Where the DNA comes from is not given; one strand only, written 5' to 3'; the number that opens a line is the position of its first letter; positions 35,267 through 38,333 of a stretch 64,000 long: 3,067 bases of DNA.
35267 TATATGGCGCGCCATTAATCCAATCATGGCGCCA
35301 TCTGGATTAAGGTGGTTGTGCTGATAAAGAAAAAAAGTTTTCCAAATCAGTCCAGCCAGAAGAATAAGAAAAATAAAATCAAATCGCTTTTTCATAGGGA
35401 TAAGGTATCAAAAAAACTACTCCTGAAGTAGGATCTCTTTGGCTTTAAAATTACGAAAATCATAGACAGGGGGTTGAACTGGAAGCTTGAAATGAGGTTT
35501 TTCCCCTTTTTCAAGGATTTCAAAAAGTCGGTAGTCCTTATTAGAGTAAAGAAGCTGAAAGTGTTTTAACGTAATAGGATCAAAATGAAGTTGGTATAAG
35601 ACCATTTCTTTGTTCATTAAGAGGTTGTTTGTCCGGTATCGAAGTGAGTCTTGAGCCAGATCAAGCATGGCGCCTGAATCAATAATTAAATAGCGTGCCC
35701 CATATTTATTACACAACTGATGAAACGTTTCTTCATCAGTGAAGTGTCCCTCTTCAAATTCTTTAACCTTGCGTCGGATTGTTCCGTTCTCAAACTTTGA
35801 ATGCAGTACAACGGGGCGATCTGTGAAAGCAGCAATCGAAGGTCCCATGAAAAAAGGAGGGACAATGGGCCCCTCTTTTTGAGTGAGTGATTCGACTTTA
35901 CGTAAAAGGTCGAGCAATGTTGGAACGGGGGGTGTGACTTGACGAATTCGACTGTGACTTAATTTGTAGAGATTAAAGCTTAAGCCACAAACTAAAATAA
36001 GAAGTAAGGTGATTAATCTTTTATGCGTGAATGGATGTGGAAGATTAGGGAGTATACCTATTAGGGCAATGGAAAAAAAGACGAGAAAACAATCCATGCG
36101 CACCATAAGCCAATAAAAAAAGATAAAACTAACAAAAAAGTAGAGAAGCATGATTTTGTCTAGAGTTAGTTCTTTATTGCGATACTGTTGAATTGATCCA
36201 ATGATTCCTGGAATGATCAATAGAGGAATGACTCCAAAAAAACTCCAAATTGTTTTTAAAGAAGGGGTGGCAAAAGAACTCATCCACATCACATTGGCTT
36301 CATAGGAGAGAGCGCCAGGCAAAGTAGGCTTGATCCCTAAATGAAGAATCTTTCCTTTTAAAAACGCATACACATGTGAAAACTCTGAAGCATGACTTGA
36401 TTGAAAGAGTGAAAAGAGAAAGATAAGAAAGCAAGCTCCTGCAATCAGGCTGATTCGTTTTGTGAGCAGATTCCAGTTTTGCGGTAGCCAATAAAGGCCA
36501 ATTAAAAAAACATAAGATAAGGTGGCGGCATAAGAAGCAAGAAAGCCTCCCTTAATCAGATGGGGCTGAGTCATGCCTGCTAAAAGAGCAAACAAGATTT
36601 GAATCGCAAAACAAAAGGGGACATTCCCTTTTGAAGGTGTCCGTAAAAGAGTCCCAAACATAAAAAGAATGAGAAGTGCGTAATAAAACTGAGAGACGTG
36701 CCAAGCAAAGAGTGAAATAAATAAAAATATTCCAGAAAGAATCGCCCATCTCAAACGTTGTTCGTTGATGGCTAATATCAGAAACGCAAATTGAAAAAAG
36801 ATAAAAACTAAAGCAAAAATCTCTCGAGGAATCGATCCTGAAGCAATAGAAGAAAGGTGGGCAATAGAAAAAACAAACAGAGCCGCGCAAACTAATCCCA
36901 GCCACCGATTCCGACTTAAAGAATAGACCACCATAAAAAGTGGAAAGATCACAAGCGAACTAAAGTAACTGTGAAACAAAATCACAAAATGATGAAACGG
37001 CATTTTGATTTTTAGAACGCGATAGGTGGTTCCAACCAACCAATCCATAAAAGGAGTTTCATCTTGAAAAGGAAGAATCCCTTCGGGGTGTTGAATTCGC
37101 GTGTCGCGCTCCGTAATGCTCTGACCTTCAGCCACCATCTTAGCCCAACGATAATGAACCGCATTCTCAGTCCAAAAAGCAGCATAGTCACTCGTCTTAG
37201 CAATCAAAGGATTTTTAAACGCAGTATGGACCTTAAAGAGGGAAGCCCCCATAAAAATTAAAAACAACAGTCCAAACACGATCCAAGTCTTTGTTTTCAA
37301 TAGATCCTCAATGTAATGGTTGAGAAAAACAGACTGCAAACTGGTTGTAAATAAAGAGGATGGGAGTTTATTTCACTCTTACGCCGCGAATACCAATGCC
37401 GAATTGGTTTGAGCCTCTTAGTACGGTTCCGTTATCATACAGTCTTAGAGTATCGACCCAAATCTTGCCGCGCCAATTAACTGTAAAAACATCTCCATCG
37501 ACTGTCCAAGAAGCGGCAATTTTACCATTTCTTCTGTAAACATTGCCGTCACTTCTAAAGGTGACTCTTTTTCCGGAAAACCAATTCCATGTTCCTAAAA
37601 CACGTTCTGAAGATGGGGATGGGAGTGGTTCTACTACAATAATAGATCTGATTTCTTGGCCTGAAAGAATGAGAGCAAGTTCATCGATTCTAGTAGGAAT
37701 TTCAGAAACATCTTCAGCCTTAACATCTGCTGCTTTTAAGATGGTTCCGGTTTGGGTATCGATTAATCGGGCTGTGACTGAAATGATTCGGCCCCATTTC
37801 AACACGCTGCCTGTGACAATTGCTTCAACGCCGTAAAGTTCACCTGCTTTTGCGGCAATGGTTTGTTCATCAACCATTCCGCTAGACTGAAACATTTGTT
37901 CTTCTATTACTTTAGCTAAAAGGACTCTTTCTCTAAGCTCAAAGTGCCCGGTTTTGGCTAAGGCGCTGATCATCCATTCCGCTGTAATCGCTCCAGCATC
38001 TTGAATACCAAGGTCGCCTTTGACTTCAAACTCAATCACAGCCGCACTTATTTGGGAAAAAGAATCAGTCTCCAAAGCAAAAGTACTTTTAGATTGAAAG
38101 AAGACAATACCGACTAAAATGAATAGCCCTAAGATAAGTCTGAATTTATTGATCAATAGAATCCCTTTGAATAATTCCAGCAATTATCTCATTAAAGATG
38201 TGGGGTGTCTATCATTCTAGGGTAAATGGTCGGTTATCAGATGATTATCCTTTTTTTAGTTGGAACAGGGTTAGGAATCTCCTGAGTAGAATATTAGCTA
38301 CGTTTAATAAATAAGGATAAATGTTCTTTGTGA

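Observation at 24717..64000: ~39-kb surface-glycan biosynthesis island combining several pathways and unusual tailoring enzymes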

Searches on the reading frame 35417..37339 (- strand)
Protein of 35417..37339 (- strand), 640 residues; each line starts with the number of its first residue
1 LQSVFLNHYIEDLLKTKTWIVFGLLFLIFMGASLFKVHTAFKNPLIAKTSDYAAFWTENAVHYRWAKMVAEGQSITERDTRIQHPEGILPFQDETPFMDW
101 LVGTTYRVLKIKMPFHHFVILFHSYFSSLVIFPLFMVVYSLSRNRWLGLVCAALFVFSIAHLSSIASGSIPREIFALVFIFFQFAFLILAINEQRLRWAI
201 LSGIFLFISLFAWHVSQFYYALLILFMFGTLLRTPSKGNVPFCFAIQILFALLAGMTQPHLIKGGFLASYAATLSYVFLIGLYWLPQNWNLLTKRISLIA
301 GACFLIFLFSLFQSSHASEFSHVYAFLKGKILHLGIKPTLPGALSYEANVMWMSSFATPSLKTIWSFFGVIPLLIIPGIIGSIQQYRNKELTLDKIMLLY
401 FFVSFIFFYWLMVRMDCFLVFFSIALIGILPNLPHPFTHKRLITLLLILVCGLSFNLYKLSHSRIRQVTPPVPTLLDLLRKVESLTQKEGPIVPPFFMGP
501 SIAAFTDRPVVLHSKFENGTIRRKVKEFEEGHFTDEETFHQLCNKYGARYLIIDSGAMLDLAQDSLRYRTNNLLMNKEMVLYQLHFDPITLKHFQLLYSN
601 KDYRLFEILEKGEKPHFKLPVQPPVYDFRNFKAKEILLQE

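Call 4: search_protein_families(library=pfam, proteins=[window:35417-37339:-])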
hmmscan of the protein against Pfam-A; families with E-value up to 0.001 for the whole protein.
window:35417-37339:- (640 aa): 1 family
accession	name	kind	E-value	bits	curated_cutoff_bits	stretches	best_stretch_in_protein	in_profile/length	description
PF10034.15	Dpy19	-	6.3e-08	31.7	27.2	0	116-331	110-337/653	Q-cell neuroblast polarisation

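Call 13: search_protein_families(library=ncbifam, proteins=[window:35417-37339:-], max_evalue=0.01)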
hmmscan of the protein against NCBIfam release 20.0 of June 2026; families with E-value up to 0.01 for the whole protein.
window:35417-37339:- (640 aa): 0 families

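Call 32: search_protein_families(library=pfam, proteins=[window:35417-37339:-], max_evalue=1)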
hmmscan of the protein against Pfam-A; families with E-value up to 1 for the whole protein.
window:35417-37339:- (640 aa): 2 families
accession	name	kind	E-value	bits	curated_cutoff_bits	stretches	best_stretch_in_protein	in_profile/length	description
PF10034.15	Dpy19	-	6.3e-08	31.7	27.2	2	116-331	110-337/653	Q-cell neuroblast polarisation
PF02516.20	STT3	-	0.02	14.8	24.5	1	96-258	73-238/405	Oligosaccharyl transferase STT3, N-terminal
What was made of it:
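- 35417..37339 (-): Dpy19-like GT-C glycosyltransferase. Pfam Dpy19, 31.7 bits against a cutoff of 27.2, and a weak STT3 hit (calls 4, 32).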

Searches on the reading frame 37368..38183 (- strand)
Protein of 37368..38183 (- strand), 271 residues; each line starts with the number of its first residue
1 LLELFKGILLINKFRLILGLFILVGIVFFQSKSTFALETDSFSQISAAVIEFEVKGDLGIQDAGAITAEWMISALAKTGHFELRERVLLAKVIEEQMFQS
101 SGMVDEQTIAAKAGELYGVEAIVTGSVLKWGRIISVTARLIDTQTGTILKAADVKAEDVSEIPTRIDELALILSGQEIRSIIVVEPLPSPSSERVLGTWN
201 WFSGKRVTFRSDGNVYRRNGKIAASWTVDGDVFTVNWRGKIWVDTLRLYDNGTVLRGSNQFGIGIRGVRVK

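Call 4: search_protein_families(library=pfam, proteins=[window:37368-38183:-])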
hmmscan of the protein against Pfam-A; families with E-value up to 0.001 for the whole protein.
window:37368-38183:- (271 aa): 1 family
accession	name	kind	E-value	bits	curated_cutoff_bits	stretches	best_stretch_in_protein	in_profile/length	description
PF03783.19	CsgG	-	2.2e-09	37.4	20.8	1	69-131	42-102/210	Curli production assembly/transport component CsgG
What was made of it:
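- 37368..38183 (-): CsgG-like secreted protein. Pfam CsgG, 37 bits against a cutoff of 20.8 (call 4).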

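Call 13: search_protein_families(library=ncbifam, proteins=[window:37368-38183:-], max_evalue=0.01)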
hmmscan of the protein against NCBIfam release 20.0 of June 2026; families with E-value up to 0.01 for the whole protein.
window:37368-38183:- (271 aa): 0 families

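Call 32: search_protein_families(library=pfam, proteins=[window:37368-38183:-], max_evalue=1)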
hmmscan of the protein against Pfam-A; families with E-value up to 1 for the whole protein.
window:37368-38183:- (271 aa): 3 families
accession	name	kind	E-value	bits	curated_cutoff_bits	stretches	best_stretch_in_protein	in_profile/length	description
PF03783.19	CsgG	-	2.2e-09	37.4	20.8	1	69-131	42-102/210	Curli production assembly/transport component CsgG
PF17680.6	FlgO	-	0.0032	17.8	22.6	1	117-154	86-123/130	FlgO protein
PF03906.20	Phage_T7_tail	-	0.15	12.1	25.2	1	120-157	59-96/157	Phage T7 tail fibre protein, N-terminal domain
